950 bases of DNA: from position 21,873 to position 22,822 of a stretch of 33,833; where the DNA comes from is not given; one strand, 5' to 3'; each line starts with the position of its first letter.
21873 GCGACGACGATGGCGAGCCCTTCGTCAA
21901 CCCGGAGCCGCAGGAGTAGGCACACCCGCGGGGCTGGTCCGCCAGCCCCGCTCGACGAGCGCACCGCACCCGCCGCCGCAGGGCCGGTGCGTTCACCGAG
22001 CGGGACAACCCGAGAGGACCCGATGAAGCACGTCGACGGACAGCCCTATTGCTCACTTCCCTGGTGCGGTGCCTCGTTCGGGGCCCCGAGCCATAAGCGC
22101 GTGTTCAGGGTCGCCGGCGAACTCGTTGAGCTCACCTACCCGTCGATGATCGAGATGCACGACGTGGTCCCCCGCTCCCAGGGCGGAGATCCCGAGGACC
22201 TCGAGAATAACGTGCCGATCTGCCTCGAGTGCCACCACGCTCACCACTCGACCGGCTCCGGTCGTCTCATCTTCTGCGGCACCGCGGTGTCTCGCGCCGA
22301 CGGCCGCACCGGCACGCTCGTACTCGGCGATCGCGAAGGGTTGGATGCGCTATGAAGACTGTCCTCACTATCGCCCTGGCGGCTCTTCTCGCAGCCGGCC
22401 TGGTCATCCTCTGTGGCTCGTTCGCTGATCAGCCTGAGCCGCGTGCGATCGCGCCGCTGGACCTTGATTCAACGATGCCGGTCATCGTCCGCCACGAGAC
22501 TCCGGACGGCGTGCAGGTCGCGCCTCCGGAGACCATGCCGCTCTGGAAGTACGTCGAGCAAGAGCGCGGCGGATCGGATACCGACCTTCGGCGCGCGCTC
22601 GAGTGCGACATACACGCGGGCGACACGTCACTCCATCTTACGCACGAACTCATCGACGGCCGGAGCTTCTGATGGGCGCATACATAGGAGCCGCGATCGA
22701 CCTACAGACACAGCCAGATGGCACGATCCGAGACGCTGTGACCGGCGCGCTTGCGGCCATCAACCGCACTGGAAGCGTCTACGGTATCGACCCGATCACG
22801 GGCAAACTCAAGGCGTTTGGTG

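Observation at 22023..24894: Lower-GC3 island (HNH, secreted protein, LamG/CBM-like protein, repeat protein) inserted between head and neck genes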

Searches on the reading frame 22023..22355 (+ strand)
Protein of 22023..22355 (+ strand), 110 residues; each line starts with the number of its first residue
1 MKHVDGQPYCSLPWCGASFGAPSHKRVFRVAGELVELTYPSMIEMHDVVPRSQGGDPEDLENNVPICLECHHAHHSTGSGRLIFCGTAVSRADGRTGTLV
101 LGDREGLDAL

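Call 5: search_protein_families(library=pfam, proteins=[window:22023-22355:+], max_evalue=0.1)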
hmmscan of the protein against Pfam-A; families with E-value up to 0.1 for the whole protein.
window:22023-22355:+ (110 aa): 1 family
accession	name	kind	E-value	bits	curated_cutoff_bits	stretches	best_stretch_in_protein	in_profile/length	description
PF01844.29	HNH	-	3.8e-06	27.4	21.4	1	41-76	12-46/47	HNH endonuclease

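Call 6: search_protein_families(library=phrogs, proteins=[window:22023-22355:+], max_evalue=0.01)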
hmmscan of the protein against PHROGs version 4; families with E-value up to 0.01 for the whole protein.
window:22023-22355:+ (110 aa): 3 families
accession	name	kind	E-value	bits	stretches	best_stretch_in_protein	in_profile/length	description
phrog_15522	-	DNA, RNA and nucleotide metabolism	1e-05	26.7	1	42-73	45-76/108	HNH endonuclease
phrog_589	-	DNA, RNA and nucleotide metabolism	0.005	17.6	1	48-76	112-140/179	HNH endonuclease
phrog_8048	-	DNA, RNA and nucleotide metabolism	0.0081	16.4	1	42-77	191-229/273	HNH endonuclease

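Call 81: search_dna_similar(query=window:22023-22355:+, collection=phages, mode=protein, max_rows=15, max_evalue=0.001)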
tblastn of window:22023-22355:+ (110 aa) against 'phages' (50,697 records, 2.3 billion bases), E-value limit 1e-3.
No match.

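Call 102: search_protein_families(library=padloc, proteins=[window:22023-22355:+], max_evalue=0.01)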
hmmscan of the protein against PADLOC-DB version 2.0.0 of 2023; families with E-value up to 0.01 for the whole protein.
window:22023-22355:+ (110 aa): 2 families
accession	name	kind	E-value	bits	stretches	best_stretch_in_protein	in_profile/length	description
PDLC02859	DpdF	-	0.00012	18.7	1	44-82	23-60/545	DpdF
PDLC03656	mREase_IV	-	0.0081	13.9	1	42-77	224-258/277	Type IV methyl-directed restriction enzyme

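Call 103: search_protein_families(library=ncbifam, proteins=[window:22023-22355:+], max_evalue=0.01)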
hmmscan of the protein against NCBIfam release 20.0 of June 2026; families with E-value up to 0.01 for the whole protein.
window:22023-22355:+ (110 aa): 0 families

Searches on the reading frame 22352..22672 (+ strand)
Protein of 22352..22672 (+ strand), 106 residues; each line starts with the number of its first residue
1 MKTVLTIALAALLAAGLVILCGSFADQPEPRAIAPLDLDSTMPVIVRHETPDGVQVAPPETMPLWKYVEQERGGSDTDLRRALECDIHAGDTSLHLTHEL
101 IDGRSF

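Call 5: search_protein_families(library=pfam, proteins=[window:22352-22672:+], max_evalue=0.1)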
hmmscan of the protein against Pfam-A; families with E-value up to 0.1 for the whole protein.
window:22352-22672:+ (106 aa): 0 families

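Call 6: search_protein_families(library=phrogs, proteins=[window:22352-22672:+], max_evalue=0.01)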
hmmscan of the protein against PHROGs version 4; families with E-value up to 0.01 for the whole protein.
window:22352-22672:+ (106 aa): 0 families

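Call 67: search_protein_families(library=phrogs, proteins=[window:22352-22672:+], max_evalue=1)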
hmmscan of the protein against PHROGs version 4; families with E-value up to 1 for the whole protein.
window:22352-22672:+ (106 aa): 0 families

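Call 102: search_protein_families(library=padloc, proteins=[window:22352-22672:+], max_evalue=0.01)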
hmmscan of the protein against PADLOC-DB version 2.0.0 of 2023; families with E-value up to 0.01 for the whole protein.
window:22352-22672:+ (106 aa): 0 families

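Call 103: search_protein_families(library=ncbifam, proteins=[window:22352-22672:+], max_evalue=0.01)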
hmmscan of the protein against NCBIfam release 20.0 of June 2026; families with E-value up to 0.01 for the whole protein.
window:22352-22672:+ (106 aa): 0 families
